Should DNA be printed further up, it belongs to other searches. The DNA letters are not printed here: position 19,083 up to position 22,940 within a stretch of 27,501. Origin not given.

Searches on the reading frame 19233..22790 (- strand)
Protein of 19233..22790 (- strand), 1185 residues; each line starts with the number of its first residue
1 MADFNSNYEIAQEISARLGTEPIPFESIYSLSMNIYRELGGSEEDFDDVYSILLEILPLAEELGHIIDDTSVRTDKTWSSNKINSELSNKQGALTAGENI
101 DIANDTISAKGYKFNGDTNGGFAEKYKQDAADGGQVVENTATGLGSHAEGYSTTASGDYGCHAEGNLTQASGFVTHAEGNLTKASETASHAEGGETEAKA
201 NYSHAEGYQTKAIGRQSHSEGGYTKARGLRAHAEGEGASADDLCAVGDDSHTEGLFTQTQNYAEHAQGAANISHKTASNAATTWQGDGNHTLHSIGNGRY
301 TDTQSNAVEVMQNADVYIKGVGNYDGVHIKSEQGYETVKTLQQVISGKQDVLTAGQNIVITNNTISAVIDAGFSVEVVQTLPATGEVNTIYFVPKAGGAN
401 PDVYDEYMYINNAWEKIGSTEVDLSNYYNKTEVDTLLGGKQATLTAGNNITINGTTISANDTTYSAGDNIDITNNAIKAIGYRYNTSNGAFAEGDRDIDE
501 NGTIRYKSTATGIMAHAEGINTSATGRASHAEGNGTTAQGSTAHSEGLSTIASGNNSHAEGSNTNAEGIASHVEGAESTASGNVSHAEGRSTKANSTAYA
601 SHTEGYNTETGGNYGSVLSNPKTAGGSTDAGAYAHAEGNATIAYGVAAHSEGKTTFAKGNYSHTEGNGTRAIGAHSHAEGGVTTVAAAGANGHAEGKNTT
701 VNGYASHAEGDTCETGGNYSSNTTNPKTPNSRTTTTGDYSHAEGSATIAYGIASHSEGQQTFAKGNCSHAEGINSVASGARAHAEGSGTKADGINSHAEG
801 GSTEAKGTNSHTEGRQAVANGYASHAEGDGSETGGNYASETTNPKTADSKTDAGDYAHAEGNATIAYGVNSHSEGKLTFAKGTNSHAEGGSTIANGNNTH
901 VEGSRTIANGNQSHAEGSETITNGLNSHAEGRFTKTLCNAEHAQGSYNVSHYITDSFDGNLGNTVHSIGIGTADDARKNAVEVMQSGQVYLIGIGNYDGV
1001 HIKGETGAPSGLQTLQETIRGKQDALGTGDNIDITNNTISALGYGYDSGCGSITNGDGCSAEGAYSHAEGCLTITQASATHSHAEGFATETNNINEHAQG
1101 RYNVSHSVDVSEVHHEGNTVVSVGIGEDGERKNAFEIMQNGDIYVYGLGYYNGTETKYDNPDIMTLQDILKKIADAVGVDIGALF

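Call 11: search_protein_families(library=phrogs, proteins=[window:19233-22790:-], max_evalue=0.001)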
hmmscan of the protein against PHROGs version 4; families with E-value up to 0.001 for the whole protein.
window:19233-22790:- (1185 aa): 3 families
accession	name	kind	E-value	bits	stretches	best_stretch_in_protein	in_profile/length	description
phrog_25468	-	unknown function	4.6e-70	238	9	138-225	84-170/528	-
phrog_24103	-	unknown function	4e-14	54.1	1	373-436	125-187/197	-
phrog_14251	-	unknown function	6.8e-07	29.2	0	507-594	248-339/539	-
